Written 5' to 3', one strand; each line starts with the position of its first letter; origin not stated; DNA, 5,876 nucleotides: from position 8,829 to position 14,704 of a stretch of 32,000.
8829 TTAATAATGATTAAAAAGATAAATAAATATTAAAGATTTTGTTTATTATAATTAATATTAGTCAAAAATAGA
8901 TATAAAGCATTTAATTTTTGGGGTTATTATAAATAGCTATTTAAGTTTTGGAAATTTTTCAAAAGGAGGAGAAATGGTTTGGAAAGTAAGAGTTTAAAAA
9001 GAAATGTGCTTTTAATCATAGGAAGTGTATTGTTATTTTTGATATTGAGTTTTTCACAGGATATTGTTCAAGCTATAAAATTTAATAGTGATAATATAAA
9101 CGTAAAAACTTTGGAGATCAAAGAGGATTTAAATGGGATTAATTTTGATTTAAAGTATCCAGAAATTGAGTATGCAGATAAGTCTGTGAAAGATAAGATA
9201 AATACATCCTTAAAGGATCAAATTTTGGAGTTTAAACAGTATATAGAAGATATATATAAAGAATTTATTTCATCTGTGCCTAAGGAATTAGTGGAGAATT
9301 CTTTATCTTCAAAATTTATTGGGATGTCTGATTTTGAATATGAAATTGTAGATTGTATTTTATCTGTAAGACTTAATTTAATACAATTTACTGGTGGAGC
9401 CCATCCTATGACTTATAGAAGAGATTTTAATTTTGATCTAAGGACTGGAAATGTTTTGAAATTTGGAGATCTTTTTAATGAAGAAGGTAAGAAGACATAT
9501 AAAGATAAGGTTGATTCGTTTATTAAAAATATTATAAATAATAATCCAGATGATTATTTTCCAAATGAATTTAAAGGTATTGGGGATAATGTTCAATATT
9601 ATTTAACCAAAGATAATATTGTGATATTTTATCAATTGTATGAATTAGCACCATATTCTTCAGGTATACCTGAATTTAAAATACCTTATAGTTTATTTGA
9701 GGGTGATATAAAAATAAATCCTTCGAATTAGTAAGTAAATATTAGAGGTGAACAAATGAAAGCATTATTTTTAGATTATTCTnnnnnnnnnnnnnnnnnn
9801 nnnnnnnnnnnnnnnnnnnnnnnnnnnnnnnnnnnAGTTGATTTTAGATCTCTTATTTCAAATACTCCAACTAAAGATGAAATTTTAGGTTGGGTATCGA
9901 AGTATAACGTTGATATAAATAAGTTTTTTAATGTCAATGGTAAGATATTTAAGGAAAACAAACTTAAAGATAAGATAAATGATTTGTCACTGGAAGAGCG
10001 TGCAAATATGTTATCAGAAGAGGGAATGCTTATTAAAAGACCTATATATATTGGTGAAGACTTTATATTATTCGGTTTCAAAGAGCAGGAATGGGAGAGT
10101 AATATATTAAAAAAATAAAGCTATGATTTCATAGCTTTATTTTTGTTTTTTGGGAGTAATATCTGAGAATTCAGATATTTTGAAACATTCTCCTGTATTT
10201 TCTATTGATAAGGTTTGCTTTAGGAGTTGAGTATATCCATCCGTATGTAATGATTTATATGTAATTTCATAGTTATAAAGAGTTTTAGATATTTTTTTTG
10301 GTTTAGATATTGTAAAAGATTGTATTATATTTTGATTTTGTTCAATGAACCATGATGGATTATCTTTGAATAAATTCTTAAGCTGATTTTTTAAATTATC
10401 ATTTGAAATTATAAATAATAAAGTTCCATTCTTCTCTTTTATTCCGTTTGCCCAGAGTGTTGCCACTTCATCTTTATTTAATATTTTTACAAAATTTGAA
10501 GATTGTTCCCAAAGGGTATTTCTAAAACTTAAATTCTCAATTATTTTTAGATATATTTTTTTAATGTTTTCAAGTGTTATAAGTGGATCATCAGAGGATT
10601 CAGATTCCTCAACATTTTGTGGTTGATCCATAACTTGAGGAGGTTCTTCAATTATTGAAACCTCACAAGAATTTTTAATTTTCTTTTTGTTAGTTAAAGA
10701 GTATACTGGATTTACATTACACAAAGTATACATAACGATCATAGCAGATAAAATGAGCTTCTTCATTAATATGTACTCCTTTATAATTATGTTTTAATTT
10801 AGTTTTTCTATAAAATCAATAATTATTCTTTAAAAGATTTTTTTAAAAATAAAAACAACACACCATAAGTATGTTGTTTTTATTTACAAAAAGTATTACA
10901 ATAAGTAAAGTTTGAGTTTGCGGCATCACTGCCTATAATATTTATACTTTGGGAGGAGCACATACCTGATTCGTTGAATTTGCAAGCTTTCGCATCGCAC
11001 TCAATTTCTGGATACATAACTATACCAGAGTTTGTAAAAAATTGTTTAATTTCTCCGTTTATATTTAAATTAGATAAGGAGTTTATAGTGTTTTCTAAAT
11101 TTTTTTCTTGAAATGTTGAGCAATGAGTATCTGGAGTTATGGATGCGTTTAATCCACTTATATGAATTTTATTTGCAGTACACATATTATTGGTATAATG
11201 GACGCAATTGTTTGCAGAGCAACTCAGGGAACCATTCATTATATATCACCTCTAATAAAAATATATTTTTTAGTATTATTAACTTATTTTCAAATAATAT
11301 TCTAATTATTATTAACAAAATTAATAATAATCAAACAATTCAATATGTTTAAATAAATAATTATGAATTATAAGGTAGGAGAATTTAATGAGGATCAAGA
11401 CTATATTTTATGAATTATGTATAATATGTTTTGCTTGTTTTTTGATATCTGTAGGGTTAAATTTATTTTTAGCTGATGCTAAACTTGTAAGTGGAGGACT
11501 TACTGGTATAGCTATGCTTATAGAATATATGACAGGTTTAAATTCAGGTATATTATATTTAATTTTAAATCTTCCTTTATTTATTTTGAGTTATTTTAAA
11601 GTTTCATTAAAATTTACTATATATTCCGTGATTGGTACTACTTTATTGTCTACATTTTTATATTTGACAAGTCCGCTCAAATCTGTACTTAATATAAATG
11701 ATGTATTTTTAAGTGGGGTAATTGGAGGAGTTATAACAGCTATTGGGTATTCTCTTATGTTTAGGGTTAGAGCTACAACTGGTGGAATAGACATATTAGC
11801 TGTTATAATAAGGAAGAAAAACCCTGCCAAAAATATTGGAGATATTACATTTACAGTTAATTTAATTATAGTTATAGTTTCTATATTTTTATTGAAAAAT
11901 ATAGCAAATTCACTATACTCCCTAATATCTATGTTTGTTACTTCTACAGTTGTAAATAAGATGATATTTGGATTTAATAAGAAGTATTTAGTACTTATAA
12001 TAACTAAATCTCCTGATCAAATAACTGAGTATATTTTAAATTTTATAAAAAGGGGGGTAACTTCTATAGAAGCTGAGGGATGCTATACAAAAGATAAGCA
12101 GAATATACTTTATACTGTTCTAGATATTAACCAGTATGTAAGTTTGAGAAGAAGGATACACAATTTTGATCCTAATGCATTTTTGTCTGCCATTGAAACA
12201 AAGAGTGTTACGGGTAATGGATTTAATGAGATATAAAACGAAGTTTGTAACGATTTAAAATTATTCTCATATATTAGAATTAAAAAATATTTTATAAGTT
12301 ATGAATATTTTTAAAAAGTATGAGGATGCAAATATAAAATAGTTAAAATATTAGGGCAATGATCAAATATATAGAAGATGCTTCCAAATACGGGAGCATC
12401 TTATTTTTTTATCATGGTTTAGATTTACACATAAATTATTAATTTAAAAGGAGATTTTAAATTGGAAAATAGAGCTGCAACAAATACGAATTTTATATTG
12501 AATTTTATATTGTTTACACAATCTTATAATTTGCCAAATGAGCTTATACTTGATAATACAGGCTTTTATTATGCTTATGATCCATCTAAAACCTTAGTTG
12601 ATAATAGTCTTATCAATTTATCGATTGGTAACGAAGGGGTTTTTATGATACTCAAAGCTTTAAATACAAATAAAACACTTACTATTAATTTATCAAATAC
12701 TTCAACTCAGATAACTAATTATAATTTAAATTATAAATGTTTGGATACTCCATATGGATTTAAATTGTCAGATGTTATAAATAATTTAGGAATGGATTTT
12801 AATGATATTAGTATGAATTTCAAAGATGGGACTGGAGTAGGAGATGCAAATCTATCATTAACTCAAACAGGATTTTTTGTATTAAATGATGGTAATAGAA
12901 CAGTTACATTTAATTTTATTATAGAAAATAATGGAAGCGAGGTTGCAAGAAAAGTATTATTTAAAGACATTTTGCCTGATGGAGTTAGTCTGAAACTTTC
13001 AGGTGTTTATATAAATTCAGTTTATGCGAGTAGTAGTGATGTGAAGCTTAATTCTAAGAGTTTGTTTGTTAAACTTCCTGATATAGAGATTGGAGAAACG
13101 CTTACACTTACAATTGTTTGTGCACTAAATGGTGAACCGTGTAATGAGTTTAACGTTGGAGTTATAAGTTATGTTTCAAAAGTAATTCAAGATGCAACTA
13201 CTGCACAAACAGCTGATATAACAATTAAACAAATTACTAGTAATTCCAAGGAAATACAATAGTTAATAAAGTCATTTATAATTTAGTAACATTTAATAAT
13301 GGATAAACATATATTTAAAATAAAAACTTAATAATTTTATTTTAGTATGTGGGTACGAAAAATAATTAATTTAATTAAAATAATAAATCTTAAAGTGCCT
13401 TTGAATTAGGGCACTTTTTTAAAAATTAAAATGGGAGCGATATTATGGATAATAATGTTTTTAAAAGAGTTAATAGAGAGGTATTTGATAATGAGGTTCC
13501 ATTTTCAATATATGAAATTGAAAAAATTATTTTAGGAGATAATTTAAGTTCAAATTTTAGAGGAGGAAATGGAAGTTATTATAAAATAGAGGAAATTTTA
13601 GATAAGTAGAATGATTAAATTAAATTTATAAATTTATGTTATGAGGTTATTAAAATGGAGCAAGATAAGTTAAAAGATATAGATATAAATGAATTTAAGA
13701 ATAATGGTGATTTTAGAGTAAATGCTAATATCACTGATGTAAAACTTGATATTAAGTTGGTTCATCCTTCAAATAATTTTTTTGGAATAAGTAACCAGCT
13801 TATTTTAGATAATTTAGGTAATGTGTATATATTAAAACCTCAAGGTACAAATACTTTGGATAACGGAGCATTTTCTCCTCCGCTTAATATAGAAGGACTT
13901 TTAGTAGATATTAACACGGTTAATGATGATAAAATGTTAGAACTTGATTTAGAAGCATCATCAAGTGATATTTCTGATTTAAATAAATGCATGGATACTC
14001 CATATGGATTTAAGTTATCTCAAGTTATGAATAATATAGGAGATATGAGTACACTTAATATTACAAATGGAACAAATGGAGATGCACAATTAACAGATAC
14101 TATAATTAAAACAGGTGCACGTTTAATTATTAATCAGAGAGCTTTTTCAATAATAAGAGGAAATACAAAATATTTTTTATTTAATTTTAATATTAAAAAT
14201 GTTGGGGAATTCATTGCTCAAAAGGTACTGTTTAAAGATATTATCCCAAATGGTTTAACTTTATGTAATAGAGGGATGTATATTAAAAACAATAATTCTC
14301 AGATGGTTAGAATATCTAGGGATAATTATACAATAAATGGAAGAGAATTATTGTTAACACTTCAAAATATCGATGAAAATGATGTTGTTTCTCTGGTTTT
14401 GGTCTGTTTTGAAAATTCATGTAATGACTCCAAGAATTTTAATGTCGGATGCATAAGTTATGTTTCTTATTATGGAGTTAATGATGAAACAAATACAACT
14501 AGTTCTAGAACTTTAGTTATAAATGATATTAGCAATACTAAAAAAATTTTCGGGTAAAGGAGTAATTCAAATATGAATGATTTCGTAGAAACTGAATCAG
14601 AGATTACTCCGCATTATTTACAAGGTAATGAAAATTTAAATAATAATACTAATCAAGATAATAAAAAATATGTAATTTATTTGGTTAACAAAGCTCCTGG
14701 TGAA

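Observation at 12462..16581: Four tandem paralogues of an unrecognised protein family: variable N-terminus, conserved core and DUF11-like Ig domain, no signal peptide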

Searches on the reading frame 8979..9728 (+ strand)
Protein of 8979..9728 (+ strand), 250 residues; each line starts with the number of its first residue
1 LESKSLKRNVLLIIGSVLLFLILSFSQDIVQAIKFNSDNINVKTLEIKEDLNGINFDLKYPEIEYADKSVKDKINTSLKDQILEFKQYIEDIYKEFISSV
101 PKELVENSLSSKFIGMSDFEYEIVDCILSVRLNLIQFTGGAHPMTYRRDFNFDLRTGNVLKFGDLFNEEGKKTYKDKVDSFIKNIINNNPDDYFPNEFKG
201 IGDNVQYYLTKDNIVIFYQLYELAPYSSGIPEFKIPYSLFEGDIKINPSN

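Call 15: search_protein_families(library=pfam, proteins=[window:8979-9728:+], max_evalue=0.001)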
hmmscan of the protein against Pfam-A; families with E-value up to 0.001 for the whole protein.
window:8979-9728:+ (250 aa): 3 families
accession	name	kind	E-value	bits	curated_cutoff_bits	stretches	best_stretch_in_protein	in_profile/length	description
PF11738.13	DUF3298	-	1.2e-15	58.6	24.1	1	164-238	2-84/84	Protein of unknown function (DUF3298)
PF13739.11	PdaC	-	1.4e-14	55.4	29.1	1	47-145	1-95/95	Deacetylase PdaC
PF17514.7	DUF5442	-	0.0009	19.9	27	1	136-218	3-80/107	Family of unknown function (DUF5442)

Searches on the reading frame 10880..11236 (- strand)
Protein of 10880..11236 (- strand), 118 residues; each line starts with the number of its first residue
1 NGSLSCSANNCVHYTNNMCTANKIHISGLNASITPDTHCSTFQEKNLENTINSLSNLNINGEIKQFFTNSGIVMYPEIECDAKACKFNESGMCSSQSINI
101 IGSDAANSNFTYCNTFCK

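Call 15: search_protein_families(library=pfam, proteins=[window:10880-11236:-], max_evalue=0.001)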
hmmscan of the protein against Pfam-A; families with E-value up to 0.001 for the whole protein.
window:10880-11236:- (118 aa): 1 family
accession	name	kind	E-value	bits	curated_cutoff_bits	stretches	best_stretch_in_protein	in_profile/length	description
PF07561.16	DUF1540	-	8.1e-19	67.9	22.1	2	5-42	2-40/40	Domain of Unknown Function (DUF1540)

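Call 68: search_protein_families(library=ncbifam, proteins=[window:10880-11236:-], max_evalue=0.01)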
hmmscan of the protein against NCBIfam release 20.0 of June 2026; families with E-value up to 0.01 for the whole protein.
window:10880-11236:- (118 aa): 0 families

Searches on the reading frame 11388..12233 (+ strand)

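Call 15: search_protein_families(library=pfam, proteins=[window:11388-12233:+], max_evalue=0.001)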
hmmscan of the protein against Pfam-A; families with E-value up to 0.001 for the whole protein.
window:11388-12233:+ (282 aa): 2 families
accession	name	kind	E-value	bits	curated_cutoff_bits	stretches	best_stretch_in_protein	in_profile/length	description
PF02588.21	YitT_membrane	-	3.6e-55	187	24.3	1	10-216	2-204/205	Uncharacterised 5xTM membrane BCR, YitT family COG1284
PF10035.14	DUF2179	-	2e-16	60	22.8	1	222-276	1-55/55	Uncharacterized protein conserved in bacteria (DUF2179)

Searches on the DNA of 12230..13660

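Call 60: search_rna_families(source=window, start=12230, end=13660, threshold=evalue, max_evalue=10)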
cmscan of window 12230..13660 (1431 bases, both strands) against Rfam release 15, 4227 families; matches with E-value up to 10: 3.
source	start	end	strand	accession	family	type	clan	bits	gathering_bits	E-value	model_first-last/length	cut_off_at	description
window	12305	12409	+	RF04182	GibS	Gene; sRNA;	-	20.8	115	4.1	1-142/142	no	GibS sRNA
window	12371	12451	-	RF01859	Phe_leader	Cis-reg; leader;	-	20.4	55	1.7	1-125/125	no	Phenylalanine leader peptide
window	12436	12480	-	RF02671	Ysr35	Gene; sRNA;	-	9.2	428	9.2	1-339/339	no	Yersinia sRNA 35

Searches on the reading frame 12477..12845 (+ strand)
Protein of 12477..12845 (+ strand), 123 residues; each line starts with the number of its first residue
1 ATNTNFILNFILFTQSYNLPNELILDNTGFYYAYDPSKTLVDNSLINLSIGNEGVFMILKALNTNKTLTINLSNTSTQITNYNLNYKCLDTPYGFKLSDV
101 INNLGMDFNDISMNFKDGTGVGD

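Call 72: predict_structure(alignment_id=A5)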
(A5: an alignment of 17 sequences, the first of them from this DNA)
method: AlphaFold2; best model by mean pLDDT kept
length: 123 residues; sequences in the alignment: 17
mean_pLDDT: 78.6   pTM: 0.71
mean pLDDT of the five models: 78.6, 78.4, 74.6, 71.4, 70.5
residues with pLDDT >= 90: 30; 70-90: 65; 50-70: 20; < 50: 8
segments of 3 or more residues with pLDDT < 50: 116-123
pLDDT, mean of each block of 10 residues (from residue 1): 83 85 85 90 91 79 92 79 60 81 78 53 37
secondary structure, 60 per line:
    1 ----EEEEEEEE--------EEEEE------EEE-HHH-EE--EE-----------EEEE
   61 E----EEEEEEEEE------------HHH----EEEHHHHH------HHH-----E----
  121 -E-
elements in order: E5-12 E21-25 E32-34 E57-61 E66-74 E94-96 H97-101

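Call 74: fold_search(model_id=the predicted structure, library=pdb)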
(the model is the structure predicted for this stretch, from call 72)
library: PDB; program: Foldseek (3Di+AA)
matches with E <= 10: 320; with E <= 0.001: 0
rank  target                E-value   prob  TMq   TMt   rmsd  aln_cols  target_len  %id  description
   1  9ues_B                2.2e-01  0.07  0.17  0.07  15.5        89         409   13  Crystal structure of an inactive TKSP mutant in complex with the TKS propeptide (released 2026-02-18)
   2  5b2g_F                7.2e-01  0.04  0.17  0.17  16.0        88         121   17  Crystal structure of human claudin-4 in complex with C-terminal fragment of Clostridium perfringens enterotoxin (released 2016-10-05)
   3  5b2g_B                8.1e-01  0.03  0.14  0.15  14.5       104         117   13  Crystal structure of human claudin-4 in complex with C-terminal fragment of Clostridium perfringens enterotoxin (released 2016-10-05)
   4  3afg_B                8.6e-01  0.04  0.17  0.06  15.8        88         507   14  Crystal structure of ProN-Tk-SP from Thermococcus kodakaraensis (released 2010-08-04)
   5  8j3x_A                9.2e-01  0.09  0.22  0.10   7.5        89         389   13  Crystal structure of CBM6E from Saccharophagus degradans (released 2024-04-24)
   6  5x7g                  1.0e+00  0.07  0.20  0.06   8.4        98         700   10  Crystal Structure of Paenibacillus sp. 598K cycloisomaltooligosaccharide glucanotransferase (released 2017-04-26)
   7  2q30_E                1.0e+00  0.04  0.18  0.20  12.6        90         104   12  Crystal structure of a rmlc-like cupin protein (dde_2303) from desulfovibrio desulfuricans subsp. at 1.94 A resolution (released 2007-06-19)
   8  8gkd_A                1.0e+00  0.02  0.11  0.06  13.7        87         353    9  Crystal structure of the peptidoglycan O-acetylesterase Ape1 (amino acids 41-392) from Campylobacter jejuni (released 2024-03-20)
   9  8j3x_B                1.1e+00  0.08  0.22  0.10   7.6        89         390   13  Crystal structure of CBM6E from Saccharophagus degradans (released 2024-04-24)
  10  6v48_A                1.3e+00  0.10  0.29  0.14   9.2       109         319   10  The crystal structure of hemagglutinin from A/mallard/Gurjev/263/1982 (H14N5) (released 2020-06-17)
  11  8pdz_A                1.3e+00  0.07  0.21  0.22  12.7       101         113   15  Recombinant Ena3A L-Type endospore appendages (released 2023-11-08)
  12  9vql_B                1.3e+00  0.04  0.20  0.04  13.9        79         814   11  Cryo-EM structure of the dimeric Elapor1 mutant (released 2025-07-23)
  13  9bei_B                1.5e+00  0.02  0.16  0.17  14.9        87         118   18  Cryo-EM structure of synthetic claudin-4 complex with Clostridium perfringens enterotoxin C-terminal domain, sFab COP- (released 2024-04-24)
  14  3h8o_A                1.5e+00  0.02  0.17  0.11  11.3       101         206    9  Structure determination of DNA methylation lesions N1-meA and N3-meC in duplex DNA using a cross-linked host-guest sys (released 2010-03-31)
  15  2w46_A                1.6e+00  0.08  0.23  0.21   7.6        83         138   10  CBM35 from Cellvibrio japonicus Abf62 (released 2009-01-27)
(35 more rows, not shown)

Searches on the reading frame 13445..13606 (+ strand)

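Call 67: search_protein_families(library=phrogs, proteins=[window:13445-13606:+], max_evalue=0.1)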
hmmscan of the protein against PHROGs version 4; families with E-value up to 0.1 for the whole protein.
window:13445-13606:+ (54 aa): 1 family
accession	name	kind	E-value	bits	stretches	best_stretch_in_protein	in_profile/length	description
phrog_31395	-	unknown function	0.011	16.6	1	3-48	20-66/69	-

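Call 68: search_protein_families(library=ncbifam, proteins=[window:13445-13606:+], max_evalue=0.01)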
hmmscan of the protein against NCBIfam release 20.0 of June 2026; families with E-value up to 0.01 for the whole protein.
window:13445-13606:+ (54 aa): 0 families

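Call 99: search_protein_families(library=padloc, proteins=[window:13445-13606:+], max_evalue=0.01)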
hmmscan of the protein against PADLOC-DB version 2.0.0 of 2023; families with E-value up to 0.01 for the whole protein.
window:13445-13606:+ (54 aa): 0 families

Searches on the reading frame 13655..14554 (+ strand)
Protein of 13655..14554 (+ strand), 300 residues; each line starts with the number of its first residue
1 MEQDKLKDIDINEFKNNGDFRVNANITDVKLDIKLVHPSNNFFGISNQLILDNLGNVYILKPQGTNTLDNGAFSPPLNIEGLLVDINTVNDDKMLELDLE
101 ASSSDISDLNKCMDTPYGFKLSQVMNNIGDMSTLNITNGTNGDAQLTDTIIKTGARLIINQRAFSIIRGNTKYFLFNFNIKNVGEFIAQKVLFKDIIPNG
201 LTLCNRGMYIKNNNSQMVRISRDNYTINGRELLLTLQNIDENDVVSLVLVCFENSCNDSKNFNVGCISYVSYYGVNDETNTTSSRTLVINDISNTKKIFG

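Call 4: search_protein_families(library=pfam, proteins=[window:13655-14554:+], max_evalue=10)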
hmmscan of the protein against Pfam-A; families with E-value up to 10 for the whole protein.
window:13655-14554:+ (300 aa): 2 families
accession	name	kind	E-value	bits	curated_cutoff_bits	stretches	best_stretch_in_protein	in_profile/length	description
PF13612.12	DDE_Tnp_1_3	-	0.0024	18.3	27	1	116-154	43-81/155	Transposase DDE domain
PF02799.21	NMT_C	-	0.053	13.6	27.9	1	157-189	158-190/198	Myristoyl-CoA:protein N-myristoyltransferase, C-terminal domain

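Call 5: search_protein_families(library=ncbifam, proteins=[window:13655-14554:+], max_evalue=10)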
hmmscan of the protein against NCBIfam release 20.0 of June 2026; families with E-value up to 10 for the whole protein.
window:13655-14554:+ (300 aa): 3 families
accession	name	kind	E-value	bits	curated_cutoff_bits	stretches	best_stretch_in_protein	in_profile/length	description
TIGR01451.2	B_ant_repeat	repeat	0.00087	19.2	24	1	177-203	17-43/53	DUF11 type repeat protein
NF040667.1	hom_kin_desulfo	exception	0.0054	16.6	197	1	108-187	30-109/163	homoserine kinase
NF033520.1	transpos_IS982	equivalog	0.065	12.8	130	1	117-152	112-147/243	IS982 family transposase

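Call 67: search_protein_families(library=phrogs, proteins=[window:13655-14554:+], max_evalue=0.1)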
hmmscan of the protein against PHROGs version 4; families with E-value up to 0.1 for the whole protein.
window:13655-14554:+ (300 aa): 0 families

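Call 99: search_protein_families(library=padloc, proteins=[window:13655-14554:+], max_evalue=0.01)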
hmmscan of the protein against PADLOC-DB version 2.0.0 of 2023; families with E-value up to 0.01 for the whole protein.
window:13655-14554:+ (300 aa): 0 families
